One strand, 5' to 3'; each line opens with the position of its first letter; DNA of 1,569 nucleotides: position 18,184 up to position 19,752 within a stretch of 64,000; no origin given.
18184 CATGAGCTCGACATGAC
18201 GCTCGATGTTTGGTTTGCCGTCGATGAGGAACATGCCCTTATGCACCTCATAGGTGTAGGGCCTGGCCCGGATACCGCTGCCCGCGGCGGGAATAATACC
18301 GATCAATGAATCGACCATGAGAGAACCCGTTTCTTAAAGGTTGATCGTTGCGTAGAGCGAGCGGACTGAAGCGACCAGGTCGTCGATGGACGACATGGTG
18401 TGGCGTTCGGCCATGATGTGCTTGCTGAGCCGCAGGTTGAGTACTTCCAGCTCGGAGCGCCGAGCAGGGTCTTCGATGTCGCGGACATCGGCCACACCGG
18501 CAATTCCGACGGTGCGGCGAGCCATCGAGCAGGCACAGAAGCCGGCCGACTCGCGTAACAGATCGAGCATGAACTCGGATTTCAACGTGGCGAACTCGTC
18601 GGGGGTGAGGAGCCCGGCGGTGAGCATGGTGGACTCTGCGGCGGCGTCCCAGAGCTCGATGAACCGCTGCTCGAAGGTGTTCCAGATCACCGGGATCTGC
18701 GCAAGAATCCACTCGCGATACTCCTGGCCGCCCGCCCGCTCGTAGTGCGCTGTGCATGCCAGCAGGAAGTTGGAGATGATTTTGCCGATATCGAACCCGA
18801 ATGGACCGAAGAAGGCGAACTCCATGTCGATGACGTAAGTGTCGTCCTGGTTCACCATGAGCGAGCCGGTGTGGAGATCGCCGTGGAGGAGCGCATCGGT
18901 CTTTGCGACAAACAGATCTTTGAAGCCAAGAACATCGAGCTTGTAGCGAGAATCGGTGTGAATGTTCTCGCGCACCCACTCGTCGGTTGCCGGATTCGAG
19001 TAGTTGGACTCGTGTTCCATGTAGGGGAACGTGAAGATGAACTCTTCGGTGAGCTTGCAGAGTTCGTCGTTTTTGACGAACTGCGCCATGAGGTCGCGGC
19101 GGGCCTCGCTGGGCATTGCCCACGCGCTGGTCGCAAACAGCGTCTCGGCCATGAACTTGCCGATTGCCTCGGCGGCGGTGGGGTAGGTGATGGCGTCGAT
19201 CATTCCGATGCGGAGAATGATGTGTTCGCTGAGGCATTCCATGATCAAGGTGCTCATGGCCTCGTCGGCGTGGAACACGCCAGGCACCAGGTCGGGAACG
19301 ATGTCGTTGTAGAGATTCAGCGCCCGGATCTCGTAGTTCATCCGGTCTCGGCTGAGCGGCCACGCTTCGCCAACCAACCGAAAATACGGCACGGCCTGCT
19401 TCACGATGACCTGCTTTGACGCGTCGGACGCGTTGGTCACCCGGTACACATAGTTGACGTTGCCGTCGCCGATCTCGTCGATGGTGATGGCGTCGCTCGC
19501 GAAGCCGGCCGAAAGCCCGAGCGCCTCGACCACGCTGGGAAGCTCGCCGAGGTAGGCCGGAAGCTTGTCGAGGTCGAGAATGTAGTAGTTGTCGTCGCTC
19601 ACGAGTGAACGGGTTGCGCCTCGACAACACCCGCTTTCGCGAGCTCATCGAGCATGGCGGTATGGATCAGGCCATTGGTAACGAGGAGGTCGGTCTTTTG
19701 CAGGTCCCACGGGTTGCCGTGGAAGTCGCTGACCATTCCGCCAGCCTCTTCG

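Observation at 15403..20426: MtnK-family kinase + nucleotidyltransferase + IMPase-family phosphatase operon feeding a GT2-GT4 fusion: a possible salvage-to-glycan activation route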

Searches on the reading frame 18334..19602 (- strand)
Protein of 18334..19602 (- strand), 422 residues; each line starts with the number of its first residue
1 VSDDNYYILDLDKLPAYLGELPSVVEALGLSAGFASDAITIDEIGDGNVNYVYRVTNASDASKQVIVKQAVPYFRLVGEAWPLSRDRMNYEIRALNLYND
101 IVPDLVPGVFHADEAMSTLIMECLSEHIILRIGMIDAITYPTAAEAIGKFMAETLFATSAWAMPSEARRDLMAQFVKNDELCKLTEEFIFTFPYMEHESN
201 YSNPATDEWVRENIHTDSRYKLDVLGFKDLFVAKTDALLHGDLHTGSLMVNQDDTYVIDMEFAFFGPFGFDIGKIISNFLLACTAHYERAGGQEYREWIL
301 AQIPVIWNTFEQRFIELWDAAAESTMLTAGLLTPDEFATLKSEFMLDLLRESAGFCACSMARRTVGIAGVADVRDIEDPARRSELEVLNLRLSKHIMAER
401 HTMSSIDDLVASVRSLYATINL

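Call 3: search_protein_families(library=pfam, proteins=[window:18334-19602:-])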
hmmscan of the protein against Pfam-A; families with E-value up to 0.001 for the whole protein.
window:18334-19602:- (422 aa): 1 family
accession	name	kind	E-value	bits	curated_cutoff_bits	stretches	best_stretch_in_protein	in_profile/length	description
PF01636.29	APH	-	2.7e-09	37.6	23.2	1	41-296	2-234/239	Phosphotransferase enzyme family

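Call 4: search_protein_families(library=ncbifam, proteins=[window:18334-19602:-])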
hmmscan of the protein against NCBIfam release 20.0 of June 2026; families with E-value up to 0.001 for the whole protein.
window:18334-19602:- (422 aa): 2 families
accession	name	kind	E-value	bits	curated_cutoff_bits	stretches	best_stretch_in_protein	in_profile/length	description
TIGR01767.2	MTRK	equivalog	3.9e-133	444.4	275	1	6-413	1-400/401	S-methyl-5-thioribose kinase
TIGR02172.1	Fb_sc_TIGR02172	paralog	6e-05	23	228.2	1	232-277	149-194/226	TIGR02172 family protein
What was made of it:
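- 18334..19602 (-): MtnK-family (APH-fold) anomeric sugar kinase, 422 aa, from a distinct triad-linked clade. TIGR01767 scores 444 bits against a cut-off of 275 (call 4).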

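Call 13: find_homologous_proteins(query=window:18334-19602:-)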
Query window:18334-19602:- (422 aa): 1747 proteins with E <= 0.001 among 8000 candidates; the best 120 are listed.
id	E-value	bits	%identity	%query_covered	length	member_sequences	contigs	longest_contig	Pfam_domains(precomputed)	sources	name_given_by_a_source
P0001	3.5e-282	953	100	100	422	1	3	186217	PF01636.30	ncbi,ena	-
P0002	3.3e-232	788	82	100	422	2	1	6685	PF01636.30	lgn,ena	-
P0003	7.4e-220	748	77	100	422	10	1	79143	PF01636.30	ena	-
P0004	1.5e-219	747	76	100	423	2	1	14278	PF01636.30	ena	-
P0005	2.8e-219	746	75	100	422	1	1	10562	PF01636.30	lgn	-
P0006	1.1e-218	744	76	100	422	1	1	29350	PF01636.30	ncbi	-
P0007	4.3e-216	735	75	100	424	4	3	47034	PF01636.30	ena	-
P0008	3.7e-202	690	72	99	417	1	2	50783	PF01636.30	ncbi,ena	-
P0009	4.7e-201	686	71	99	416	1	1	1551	PF01636.30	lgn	-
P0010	5.4e-201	686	70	100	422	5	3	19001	PF01636.30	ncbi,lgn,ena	-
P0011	1.3e-200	684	70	100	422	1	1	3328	PF01636.30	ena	-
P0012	3.9e-199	680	70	100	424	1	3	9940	PF01636.30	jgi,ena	-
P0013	9.0e-199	678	69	99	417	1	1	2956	PF01636.30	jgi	-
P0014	1.0e-198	678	71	99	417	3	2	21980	PF01636.30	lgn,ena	-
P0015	8.5e-198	675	71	99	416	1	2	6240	PF01636.30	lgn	-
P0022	9.4e-196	668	70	99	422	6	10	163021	PF01636.30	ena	-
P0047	4.6e-188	643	69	98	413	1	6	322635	PF01636.30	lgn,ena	-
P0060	9.7e-186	635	66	100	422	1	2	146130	PF01636.30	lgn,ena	-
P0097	1.4e-179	615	63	99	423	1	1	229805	PF01636.30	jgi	-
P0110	9.1e-176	603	65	99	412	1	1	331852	PF01636.30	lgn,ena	-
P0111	2.6e-175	601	60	99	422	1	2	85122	PF01636.30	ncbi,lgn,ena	-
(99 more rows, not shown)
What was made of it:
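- JGI names clade members '5-methylthioribose kinase' (call 13).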

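Call 14: find_encoding_contigs(protein=window:18334-19602:-, flank=10000)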
Protein window:18334-19602:- (422 aa): 2 contigs read that carry it; 2 places shown.
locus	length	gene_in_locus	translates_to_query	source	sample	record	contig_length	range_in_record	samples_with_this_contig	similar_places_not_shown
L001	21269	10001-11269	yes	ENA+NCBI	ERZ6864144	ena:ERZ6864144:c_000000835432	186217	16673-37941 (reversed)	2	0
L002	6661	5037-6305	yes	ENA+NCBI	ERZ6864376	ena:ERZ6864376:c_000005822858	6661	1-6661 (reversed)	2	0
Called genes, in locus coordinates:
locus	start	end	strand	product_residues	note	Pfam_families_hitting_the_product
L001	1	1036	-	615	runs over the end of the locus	PF02706:Wzz (weak), PF01656:CbiA (weak), PF09140:MipZ (weak), PF10609:ParA, PF13614:AAA_31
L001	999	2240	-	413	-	PF21294:Polysacc_lyase_14 (faint)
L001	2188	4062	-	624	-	PF01757:Acyl_transf_3, PF19040:SGNH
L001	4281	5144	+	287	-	PF01596:Methyltransf_3, PF13578:Methyltransf_24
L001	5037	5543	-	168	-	-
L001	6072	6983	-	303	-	PF21294:Polysacc_lyase_14 (faint)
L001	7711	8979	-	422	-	PF01943:Polysacc_synt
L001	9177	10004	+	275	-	PF00459:Inositol_P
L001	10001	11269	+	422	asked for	PF01636:APH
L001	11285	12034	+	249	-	PF00483:NTP_transferase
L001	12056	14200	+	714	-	PF00535:Glycos_transf_2, PF00534:Glycos_transf_1, PF13692:Glyco_trans_1_4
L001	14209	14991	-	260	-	PF03808:Glyco_tran_WecG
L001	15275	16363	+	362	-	PF01073:3Beta_HSD, PF01370:Epimerase, PF02719:Polysacc_synt_2 (weak), PF04321:RmlD_sub_bind, PF16363:GDP_Man_Dehyd, PF07993:NAD_binding_4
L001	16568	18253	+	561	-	PF02706:Wzz (faint), PF10609:ParA (weak)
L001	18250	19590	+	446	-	PF04932:Wzy_C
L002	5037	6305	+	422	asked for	PF01636:APH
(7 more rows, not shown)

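Call 15: find_related_loci(query=window:18334-19602:-, collection=genome_contigs, flank=10000)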
Query window:18334-19602:- (422 aa) in genome_contigs; peptide patterns used: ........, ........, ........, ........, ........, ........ (x = any residue, [..] = any of these).
50 stretches matched a pattern; 15 encode a relative of the query (tblastn E <= 1e-3); 15 distinct loci.
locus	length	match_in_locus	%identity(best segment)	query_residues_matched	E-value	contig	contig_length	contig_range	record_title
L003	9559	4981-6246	70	1-422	0e+0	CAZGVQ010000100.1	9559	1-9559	MAG TPA_asm: uncultured Acidimicrobiales bacterium isolate SRP114822_co3_21 genome assembly, contig: NODE_1176_length_95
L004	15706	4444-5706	69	2-422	0e+0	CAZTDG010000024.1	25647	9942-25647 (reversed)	MAG TPA_asm: uncultured Acidimicrobiales bacterium isolate SRP114822_co1_81 genome assembly, contig: NODE_361_length_256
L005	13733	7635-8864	70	6-420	0e+0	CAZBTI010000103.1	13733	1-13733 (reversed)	MAG TPA_asm: uncultured Acidimicrobiales bacterium isolate SRP114822_co1_51 genome assembly, contig: NODE_1194_length_13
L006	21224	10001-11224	69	6-418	0e+0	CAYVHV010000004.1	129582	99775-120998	MAG TPA_asm: uncultured Acidimicrobiales bacterium isolate SRP114822_co2_99 genome assembly, contig: NODE_55_length_1295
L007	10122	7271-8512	66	1-419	0e+0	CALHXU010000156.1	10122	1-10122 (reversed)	MAG: uncultured Acidimicrobiales bacterium isolate R4_Bin_MAXBIN__006_1 genome assembly, contig: c_000002791195, whole g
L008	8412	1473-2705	67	3-419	0e+0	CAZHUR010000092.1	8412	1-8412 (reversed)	MAG TPA_asm: uncultured Acidimicrobiales bacterium isolate SRP114822_co3_62 genome assembly, contig: NODE_1448_length_84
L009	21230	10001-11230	66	5-419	0e+0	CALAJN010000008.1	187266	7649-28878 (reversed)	MAG: uncultured Granulosicoccaceae bacterium isolate L4_Bin_METABAT__2_1 genome assembly, contig: c_000001120992, whole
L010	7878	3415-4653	64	6-418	0e+0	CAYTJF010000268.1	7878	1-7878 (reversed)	MAG TPA_asm: uncultured Granulosicoccaceae bacterium isolate binchicken_co385_40 genome assembly, contig: NODE_7684_leng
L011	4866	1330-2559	59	4-418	0e+0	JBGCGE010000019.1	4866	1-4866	MAG: Gammaproteobacteria bacterium isolate SGMAG-06 contig19, whole genome shotgun sequence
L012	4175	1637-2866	59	3-417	6e-170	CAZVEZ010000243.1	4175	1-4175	MAG TPA_asm: uncultured Nitrospira sp. isolate SRP072547_co1_302 genome assembly, contig: NODE_50731_length_4175_cov_10.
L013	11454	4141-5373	55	6-421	2e-162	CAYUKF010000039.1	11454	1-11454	MAG TPA_asm: uncultured Thiotrichales bacterium isolate SRP215229_co1_52 genome assembly, contig: NODE_3724_length_11454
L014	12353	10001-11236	54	6-422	9e-161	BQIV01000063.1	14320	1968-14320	MAG: Nitrospirales bacterium NPIRA02 DNA, sequence63, whole genome shotgun sequence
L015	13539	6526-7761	54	6-422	1e-159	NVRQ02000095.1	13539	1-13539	MAG: Gammaproteobacteria bacterium isolate NORP163 NORP163_95, whole genome shotgun sequence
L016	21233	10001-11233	56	6-421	8e-161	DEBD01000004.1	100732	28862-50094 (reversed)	MAG TPA_asm: Gammaproteobacteria bacterium UBA2965 UBA2965_contig_2116, whole genome shotgun sequence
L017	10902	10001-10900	57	6-310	7e-121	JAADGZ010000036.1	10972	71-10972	MAG: Gammaproteobacteria bacterium isolate M_MetaBat.151 contig-127_16340, whole genome shotgun sequence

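Call 16: search_solved_structures(query=window:18334-19602:-, show_alignments=2)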
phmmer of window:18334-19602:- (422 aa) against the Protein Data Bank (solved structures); distinct sequences matched with E-value up to 0.001: 2.
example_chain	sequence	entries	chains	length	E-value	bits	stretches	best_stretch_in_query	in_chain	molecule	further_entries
2pyw_A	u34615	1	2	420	1.7e-85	290.4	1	9-414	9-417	Uncharacterized protein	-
2olc_A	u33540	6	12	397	1.1e-72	248.2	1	14-411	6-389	Methylthioribose kinase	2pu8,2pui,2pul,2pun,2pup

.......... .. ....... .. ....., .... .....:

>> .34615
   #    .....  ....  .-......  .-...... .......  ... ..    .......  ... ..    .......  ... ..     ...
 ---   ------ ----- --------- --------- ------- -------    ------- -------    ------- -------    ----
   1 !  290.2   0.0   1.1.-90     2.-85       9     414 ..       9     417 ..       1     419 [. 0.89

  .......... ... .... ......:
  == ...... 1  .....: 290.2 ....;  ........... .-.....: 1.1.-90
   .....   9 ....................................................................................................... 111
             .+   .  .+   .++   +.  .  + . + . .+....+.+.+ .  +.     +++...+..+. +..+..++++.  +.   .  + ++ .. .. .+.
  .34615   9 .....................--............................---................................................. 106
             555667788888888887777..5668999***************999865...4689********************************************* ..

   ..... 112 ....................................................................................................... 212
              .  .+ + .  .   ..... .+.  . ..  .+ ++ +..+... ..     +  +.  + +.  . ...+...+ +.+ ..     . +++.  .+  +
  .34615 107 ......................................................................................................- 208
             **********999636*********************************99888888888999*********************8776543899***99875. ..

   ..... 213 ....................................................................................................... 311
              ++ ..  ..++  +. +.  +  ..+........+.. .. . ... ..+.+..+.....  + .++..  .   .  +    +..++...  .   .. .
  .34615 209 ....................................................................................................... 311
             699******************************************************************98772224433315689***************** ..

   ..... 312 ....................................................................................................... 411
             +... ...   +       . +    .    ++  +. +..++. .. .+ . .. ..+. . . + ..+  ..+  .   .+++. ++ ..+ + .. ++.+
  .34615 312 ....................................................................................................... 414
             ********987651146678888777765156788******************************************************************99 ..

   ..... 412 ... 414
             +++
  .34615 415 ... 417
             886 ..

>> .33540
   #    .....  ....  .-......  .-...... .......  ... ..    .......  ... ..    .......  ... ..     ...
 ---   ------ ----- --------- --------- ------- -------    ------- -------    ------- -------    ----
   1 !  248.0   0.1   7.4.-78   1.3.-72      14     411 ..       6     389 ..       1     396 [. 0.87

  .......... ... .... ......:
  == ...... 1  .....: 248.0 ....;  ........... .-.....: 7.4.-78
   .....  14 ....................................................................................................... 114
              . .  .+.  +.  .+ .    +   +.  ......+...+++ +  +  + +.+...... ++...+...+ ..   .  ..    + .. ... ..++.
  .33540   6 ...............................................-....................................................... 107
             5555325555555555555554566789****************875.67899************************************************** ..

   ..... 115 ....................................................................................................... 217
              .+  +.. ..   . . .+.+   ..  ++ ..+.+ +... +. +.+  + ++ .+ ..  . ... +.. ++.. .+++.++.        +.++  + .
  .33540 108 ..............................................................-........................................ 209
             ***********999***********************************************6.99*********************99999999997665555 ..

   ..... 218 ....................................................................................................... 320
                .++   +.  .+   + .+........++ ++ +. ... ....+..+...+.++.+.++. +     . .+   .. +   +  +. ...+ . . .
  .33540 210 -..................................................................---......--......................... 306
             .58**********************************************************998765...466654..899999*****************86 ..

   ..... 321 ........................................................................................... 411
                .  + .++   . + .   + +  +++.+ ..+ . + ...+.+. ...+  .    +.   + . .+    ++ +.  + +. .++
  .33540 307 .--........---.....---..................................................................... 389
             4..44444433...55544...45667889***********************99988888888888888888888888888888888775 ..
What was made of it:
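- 18334..19602 (-): Matches to 2pyw and 2olc are in call 16.
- Checked: All quoted hallmarks are present in the alignments to A. thaliana MTK 2pyw (E 1.7e-85) and B. subtilis MtnK 2olc (E 1.1e-72) (call 16).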

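Call 21: search_protein_families(library=pfam, proteins=[L005:9643-10614:+, L005:10627-11808:-, L005:4717-6594:+, L005:3490-4683:+, L003:2906-4033:+, L003:7286-8170:-, L003:8181-9287:-, L010:5556-6788:+, L013:6223-7059:+, L013:7078-8391:+])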
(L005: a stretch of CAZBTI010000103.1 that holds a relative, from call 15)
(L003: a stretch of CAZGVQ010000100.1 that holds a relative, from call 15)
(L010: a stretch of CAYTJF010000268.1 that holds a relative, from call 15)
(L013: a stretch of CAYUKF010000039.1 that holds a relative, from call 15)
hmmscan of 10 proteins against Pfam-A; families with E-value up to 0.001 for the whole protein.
L005:9643-10614:+ (323 aa): 1 family
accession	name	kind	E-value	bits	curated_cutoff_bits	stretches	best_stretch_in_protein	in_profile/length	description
PF00535.33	Glycos_transf_2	-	2e-05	25.1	23.3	1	12-131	4-122/168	Glycosyl transferase family 2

L005:10627-11808:- (393 aa): 4 families
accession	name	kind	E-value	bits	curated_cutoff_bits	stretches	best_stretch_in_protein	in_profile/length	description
PF13692.12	Glyco_trans_1_4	-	1.5e-10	41.9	27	1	220-354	6-142/142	Glycosyl transferases group 1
PF13439.12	Glyco_transf_4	-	3.1e-10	40.8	28.5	1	40-185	13-164/170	Glycosyltransferase Family 4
PF13579.12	Glyco_trans_4_4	-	1.5e-07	32.3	29.7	1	38-185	10-157/158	Glycosyl transferase 4-like domain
PF00534.26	Glycos_transf_1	-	5.6e-06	26.4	26.4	1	220-356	20-160/172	Glycosyl transferases group 1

L005:4717-6594:+ (625 aa): 6 families
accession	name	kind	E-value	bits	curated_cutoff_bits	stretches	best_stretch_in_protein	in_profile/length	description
PF00326.27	Peptidase_S9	-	3.5e-48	164.4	22.6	1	422-622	4-206/213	Prolyl oligopeptidase family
PF20434.5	BD-FAE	-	9.8e-13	48.5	26.8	1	403-586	13-215/215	BD-FAE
PF12146.15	Hydrolase_4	-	2.4e-11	43.8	27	2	557-603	188-232/239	Serine aminopeptidase, S33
PF01738.24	DLH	-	4.9e-09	36.5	21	1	465-618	79-202/217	Dienelactone hydrolase family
PF07859.19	Abhydrolase_3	-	4.5e-07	30.3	25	1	463-605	49-208/210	alpha/beta hydrolase fold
PF00561.26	Abhydrolase_1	-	2.5e-05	24.5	25.8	0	404-503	1-90/245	alpha/beta hydrolase fold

L005:3490-4683:+ (397 aa): 4 families
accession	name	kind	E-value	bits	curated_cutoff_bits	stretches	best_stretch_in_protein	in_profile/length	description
PF00155.27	Aminotran_1_2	-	2.6e-80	270.8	19.7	1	33-392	2-361/361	Aminotransferase class I and II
PF01053.26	Cys_Met_Meta_PP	-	6.1e-08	32.1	27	1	94-207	68-175/381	Cys/Met metabolism PLP-dependent enzyme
PF01041.23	DegT_DnrJ_EryC1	-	2.9e-07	30.5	19.8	1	96-205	42-145/360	DegT/DnrJ/EryC1/StrS aminotransferase family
PF00266.25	Aminotran_5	-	0.00025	20.6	21.5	0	99-205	67-175/371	Aminotransferase class-V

L003:2906-4033:+ (375 aa): 5 families
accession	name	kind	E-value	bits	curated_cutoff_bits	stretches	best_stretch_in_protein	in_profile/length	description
PF14559.12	TPR_19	-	2.9e-07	31.2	25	1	305-354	3-48/68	Tetratricopeptide repeat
PF13428.12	TPR_14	-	4.1e-06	27.4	23.5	0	335-356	5-26/44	Tetratricopeptide repeat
PF12895.13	ANAPC3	-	7.1e-05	23.4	27.2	0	219-276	19-76/82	Anaphase-promoting complex, cyclosome, subunit 3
PF13371.12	TPR_9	-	0.00019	21.8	35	1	201-258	7-64/73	Tetratricopeptide repeat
PF13432.12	TPR_16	-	0.00054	20.8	32.7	0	194-248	2-56/65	Tetratricopeptide repeat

L003:7286-8170:- (294 aa): 1 family
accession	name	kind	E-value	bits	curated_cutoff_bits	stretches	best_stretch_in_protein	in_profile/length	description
PF00274.25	Glycolytic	-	5e-10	39.1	22.2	1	13-215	14-214/349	Fructose-bisphosphate aldolase class-I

L003:8181-9287:- (368 aa): 0 families

L010:5556-6788:+ (410 aa): 1 family
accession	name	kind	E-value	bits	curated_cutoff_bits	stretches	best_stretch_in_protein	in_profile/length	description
PF04577.19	Glyco_transf_61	-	5e-27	95.3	27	1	166-341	1-136/137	Glycosyltransferase 61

L013:6223-7059:+ (278 aa): 1 family
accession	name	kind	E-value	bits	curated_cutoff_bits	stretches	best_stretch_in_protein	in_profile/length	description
PF01061.29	ABC2_membrane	-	1.2e-16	61.4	26.9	1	34-239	3-210/211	ABC-2 type transporter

L013:7078-8391:+ (437 aa): 4 families
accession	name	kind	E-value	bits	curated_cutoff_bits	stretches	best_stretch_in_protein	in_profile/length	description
PF00005.33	ABC_tran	-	1.4e-24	87.7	25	1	69-200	1-135/137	ABC transporter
PF13304.12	AAA_21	-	9.2e-07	29.7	27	1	82-166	2-73/304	AAA domain, putative AbiEii toxin, Type IV TA system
PF14524.12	Wzt_C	-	1.9e-06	28.4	30.4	1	281-407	3-132/143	Wzt C-terminal domain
PF13555.12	AAA_29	-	0.00057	20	27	0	70-106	13-49/61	P-loop containing region of AAA domain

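Call 22: search_protein_families(library=pfam, proteins=[L009:12182-12811:+, L009:12883-13947:+, L009:14075-15433:+, L009:6928-8703:-, L016:12111-13070:+, L016:8327-8791:+, L016:5869-8301:+, L015:4667-5488:+, L015:3601-4413:+, L014:7995-8858:+])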
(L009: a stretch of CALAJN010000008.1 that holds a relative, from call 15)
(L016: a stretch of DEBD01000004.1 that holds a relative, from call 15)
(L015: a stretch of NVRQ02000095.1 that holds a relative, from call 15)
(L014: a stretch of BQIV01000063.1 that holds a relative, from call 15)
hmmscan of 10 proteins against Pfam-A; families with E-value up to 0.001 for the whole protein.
L009:12182-12811:+ (209 aa): 0 families

L009:12883-13947:+ (354 aa): 2 families
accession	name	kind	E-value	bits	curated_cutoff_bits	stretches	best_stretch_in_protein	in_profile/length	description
PF13469.12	Sulfotransfer_3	-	5.9e-14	53.3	27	1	85-275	7-216/216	Sulfotransferase family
PF00685.33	Sulfotransfer_1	-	1.3e-09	38.3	22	1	86-279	10-189/255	Sulfotransferase domain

L009:14075-15433:+ (452 aa): 1 family
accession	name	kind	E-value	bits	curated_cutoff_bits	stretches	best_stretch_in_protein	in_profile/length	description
PF04932.20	Wzy_C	-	1.4e-08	35.1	31.7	1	216-321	2-111/149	O-Antigen ligase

L009:6928-8703:- (591 aa): 2 families
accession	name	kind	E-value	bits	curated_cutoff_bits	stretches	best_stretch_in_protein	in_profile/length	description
PF21294.4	Polysacc_lyase_14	-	3.8e-21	76.2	27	1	209-373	43-215/215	Polysaccharide lyase 14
PF14099.13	Polysacc_lyase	-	4.3e-05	23.9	29.9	1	283-340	130-184/210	Polysaccharide lyase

L016:12111-13070:+ (319 aa): 4 families
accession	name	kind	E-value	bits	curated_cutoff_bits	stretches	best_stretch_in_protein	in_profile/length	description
PF00561.26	Abhydrolase_1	-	7.8e-28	98.2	25.8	1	22-158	1-133/245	alpha/beta hydrolase fold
PF12697.13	Abhydrolase_6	-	3.8e-17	64.1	26.3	1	24-309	1-217/217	Alpha/beta hydrolase family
PF12146.15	Hydrolase_4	-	2.2e-11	43.9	27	1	23-136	6-125/239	Serine aminopeptidase, S33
PF03096.20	Ndr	-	0.00086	18.5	23.3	0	60-118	69-127/283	Ndr family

L016:8327-8791:+ (154 aa): 2 families
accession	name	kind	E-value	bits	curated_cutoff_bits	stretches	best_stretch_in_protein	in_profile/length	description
PF12973.13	Cupin_7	-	2e-29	102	27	1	16-118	3-104/105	ChrR Cupin-like domain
PF14499.12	DUF4437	-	5.8e-07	29.4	24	1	33-114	21-107/250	Domain of unknown function (DUF4437)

L016:5869-8301:+ (810 aa): 1 family
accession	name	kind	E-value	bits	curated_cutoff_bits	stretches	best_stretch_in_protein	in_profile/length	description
PF02515.22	CoA_transf_3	-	1.4e-173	577.6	23.3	2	414-785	2-366/366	CoA-transferase family III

L015:4667-5488:+ (273 aa): 1 family
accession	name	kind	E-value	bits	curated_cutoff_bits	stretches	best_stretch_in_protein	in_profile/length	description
PF18922.5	DUF5672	-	1.7e-45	155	24.4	1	57-257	2-164/164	Protein of unknown function (DUF5672)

L015:3601-4413:+ (270 aa): 3 families
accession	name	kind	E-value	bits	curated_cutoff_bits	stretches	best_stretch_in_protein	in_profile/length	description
PF00535.33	Glycos_transf_2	-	1.2e-27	97.3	23.3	1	8-159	1-158/168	Glycosyl transferase family 2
PF13641.12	Glyco_tranf_2_3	-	2.2e-08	34.9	27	1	5-188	1-196/230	Glycosyltransferase like family 2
PF10111.15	Glyco_tranf_2_2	-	1.8e-06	28.1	27.3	1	9-97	2-96/276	Glycosyltransferase like family 2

L014:7995-8858:+ (287 aa): 3 families
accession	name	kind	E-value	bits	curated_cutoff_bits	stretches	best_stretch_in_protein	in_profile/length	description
PF00665.32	rve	-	2.2e-15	57.2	32.6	1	163-260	2-102/102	Integrase core domain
PF13276.12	HTH_21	-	1.6e-09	38.2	28.1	1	93-149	2-60/60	HTH-like domain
PF13683.12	rve_3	-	1.4e-08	34.8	26.5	1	250-280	3-33/67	Integrase core domain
